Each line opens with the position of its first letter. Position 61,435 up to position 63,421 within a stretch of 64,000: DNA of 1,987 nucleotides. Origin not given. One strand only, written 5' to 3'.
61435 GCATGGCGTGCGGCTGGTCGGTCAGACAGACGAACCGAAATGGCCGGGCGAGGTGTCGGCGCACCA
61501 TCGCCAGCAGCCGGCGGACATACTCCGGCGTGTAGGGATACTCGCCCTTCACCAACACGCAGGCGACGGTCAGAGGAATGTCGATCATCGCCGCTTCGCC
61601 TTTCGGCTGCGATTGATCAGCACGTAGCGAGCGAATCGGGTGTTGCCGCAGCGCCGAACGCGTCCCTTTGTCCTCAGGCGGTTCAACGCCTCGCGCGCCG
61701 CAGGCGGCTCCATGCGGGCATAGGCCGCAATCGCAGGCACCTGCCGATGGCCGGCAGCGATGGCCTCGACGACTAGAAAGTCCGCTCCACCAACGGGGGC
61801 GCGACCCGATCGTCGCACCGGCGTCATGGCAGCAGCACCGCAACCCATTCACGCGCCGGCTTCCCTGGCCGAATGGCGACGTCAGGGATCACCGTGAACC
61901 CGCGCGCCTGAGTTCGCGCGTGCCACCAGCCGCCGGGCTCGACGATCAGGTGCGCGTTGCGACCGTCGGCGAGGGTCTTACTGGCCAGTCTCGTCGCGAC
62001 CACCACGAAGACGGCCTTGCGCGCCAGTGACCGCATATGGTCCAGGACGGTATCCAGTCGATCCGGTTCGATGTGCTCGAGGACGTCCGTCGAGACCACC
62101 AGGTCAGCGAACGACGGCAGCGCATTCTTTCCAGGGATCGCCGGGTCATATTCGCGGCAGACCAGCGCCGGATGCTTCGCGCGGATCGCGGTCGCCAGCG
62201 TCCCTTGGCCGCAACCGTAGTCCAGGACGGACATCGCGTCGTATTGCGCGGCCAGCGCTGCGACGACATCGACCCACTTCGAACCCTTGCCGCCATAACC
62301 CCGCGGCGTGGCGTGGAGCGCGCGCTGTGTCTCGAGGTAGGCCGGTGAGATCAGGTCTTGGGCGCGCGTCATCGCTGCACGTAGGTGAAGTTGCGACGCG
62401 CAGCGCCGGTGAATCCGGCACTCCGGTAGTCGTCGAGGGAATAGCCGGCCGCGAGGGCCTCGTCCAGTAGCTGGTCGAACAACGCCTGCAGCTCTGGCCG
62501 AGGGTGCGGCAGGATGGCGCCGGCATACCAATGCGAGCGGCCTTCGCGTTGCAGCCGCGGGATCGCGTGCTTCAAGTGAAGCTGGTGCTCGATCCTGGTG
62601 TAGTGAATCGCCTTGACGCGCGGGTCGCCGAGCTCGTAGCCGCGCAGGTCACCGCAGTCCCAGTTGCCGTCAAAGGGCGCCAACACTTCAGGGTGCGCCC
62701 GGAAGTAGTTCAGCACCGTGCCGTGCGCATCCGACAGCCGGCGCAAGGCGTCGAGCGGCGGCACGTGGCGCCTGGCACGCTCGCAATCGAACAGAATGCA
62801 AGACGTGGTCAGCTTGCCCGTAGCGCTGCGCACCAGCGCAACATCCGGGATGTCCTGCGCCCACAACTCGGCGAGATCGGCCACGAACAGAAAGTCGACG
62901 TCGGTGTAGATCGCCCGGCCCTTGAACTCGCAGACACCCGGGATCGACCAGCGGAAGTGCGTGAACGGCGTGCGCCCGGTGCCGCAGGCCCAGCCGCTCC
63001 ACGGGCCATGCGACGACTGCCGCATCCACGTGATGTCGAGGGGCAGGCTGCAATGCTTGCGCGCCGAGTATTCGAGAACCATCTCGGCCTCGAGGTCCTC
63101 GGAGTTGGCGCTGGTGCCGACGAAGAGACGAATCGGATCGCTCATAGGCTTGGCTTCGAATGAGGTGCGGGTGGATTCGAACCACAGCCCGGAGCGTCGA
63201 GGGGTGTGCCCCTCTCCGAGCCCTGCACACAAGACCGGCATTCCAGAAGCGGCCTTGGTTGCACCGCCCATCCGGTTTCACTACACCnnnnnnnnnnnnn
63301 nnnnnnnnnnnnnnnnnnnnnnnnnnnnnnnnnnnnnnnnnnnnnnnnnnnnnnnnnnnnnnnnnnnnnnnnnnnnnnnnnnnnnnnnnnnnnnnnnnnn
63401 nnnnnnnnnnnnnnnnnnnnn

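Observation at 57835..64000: At least ten-gene glycosyltransferase/methyltransferase operon joined to the head-morphogenesis operon where the terminase is expected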

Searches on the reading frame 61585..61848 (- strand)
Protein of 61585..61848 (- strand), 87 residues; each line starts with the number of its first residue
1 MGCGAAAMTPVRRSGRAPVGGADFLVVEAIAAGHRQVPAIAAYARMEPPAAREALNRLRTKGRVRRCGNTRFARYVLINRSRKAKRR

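Call 4: search_protein_families(library=pfam, proteins=[window:61585-61848:-], max_evalue=0.01)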
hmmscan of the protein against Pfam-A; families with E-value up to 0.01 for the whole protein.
window:61585-61848:- (87 aa): 1 family
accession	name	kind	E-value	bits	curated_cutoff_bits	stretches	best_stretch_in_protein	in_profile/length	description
PF12802.13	MarR_2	-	0.0078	16.8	27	0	21-68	5-54/61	MarR family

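Call 39: search_protein_families(library=phrogs, proteins=[window:61585-61848:-], max_evalue=0.001)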
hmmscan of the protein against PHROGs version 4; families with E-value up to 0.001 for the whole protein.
window:61585-61848:- (87 aa): 0 families

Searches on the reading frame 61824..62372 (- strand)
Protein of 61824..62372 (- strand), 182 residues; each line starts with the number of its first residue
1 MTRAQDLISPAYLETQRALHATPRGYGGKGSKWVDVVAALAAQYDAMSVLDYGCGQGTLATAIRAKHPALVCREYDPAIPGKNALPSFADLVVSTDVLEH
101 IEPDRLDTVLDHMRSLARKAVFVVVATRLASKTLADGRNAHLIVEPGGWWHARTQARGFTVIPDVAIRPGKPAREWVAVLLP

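Call 62: search_protein_families(library=ncbifam, proteins=[window:61824-62372:-], max_evalue=0.01)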
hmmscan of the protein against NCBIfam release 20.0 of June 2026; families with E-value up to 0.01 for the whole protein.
window:61824-62372:- (182 aa): 9 families
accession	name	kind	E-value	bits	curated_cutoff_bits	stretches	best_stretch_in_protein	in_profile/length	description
NF004851.0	PRK06202.1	equivalog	3.7e-06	26.6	243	1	89-123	130-164/237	hypothetical protein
NF043040.1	corrin_prot_MT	hypoth_equivalog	8.7e-06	25.3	180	0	38-66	32-62/216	corrinoid protein-associated methyltransferase CpaM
TIGR04074.1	bacter_Hen1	equivalog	0.00046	18.8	340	0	35-63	272-300/462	3' terminal RNA ribose 2'-O-methyltransferase Hen1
NF050150.1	RiPP_MTase_ApyS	equivalog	0.00069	18.9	400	1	32-76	128-172/323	RiPP biosynthesis methyltransferase ApyS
TIGR02021.1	BchM-ChlM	equivalog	0.00092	18.7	158.9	0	90-127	120-157/218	magnesium protoporphyrin IX methyltransferase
TIGR04096.1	dnd_rel_methyl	subfamily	0.0028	16.5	150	1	45-127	29-108/478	DNA phosphorothioation-associated putative methyltransferase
TIGR01983.1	UbiG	equivalog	0.0051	16.1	102.95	0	43-63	47-67/228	bifunctional 2-polyprenyl-6-hydroxyphenol methylase/3-demethylubiquinol 3-O-methyltransferase UbiG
TIGR03587.1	Pse_Me-ase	hypoth_equivalog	0.0056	16.8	112.05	0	88-123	105-140/204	pseudaminic acid biosynthesis-associated methylase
NF010703.0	PRK14103.1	equivalog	0.0062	16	320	0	31-76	16-60/256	trans-aconitate 2-methyltransferase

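Call 92: search_protein_families(library=padloc, proteins=[window:61824-62372:-], max_evalue=0.001)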
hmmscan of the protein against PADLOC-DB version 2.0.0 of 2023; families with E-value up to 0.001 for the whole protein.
window:61824-62372:- (182 aa): 0 families

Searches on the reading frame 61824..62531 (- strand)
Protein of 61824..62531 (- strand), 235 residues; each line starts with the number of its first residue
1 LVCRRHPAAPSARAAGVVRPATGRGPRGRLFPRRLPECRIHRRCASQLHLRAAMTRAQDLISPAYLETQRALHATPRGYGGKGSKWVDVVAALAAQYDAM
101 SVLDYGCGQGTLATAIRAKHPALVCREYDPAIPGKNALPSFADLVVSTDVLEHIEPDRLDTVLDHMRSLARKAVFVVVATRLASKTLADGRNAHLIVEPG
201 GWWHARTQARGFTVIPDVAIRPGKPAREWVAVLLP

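Call 4: search_protein_families(library=pfam, proteins=[window:61824-62531:-], max_evalue=0.01)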
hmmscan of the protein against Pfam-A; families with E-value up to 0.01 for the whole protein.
window:61824-62531:- (235 aa): 5 families
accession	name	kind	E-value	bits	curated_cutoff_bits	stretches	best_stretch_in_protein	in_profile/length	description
PF13489.12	Methyltransf_23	-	1.4e-10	41.6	27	1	85-202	8-141/164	Methyltransferase domain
PF08242.18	Methyltransf_12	-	6.9e-05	23.9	30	0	142-171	66-93/98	Methyltransferase domain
PF13649.12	Methyltransf_25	-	0.00034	21.7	27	0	102-120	1-19/97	Methyltransferase domain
PF13847.12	Methyltransf_31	-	0.0034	17.5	27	0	98-117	3-22/145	Methyltransferase domain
PF05175.20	MTS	-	0.0083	16.2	23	0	95-125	29-60/170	Methyltransferase small domain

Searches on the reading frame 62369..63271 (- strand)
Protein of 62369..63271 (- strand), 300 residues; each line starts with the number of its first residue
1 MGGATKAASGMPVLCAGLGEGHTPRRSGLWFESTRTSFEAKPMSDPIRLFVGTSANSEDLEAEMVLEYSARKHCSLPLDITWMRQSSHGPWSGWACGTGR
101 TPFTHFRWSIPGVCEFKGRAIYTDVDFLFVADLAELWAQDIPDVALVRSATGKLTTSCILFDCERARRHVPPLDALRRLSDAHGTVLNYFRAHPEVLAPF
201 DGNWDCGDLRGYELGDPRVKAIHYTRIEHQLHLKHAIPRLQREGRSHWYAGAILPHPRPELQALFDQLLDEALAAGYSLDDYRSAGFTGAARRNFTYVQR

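Call 4: search_protein_families(library=pfam, proteins=[window:62369-63271:-], max_evalue=0.01)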
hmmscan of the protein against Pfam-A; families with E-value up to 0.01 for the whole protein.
window:62369-63271:- (300 aa): 1 family
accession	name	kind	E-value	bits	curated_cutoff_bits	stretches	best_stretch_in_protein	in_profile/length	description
PF01501.26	Glyco_transf_8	-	0.0063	16.6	24.3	1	101-145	83-127/253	Glycosyl transferase family 8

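Call 62: search_protein_families(library=ncbifam, proteins=[window:62369-63241:-], max_evalue=0.01)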
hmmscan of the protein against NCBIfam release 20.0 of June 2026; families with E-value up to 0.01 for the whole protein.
window:62369-63241:- (290 aa): 0 families

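Call 75: search_solved_structures(query=window:62369-63241:-, max_evalue=1)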
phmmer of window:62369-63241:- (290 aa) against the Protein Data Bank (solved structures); distinct sequences matched with E-value up to 1: 0.

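Call 92: search_protein_families(library=padloc, proteins=[window:62369-63241:-], max_evalue=0.001)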
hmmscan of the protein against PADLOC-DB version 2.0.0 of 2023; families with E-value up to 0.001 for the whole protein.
window:62369-63241:- (290 aa): 0 families
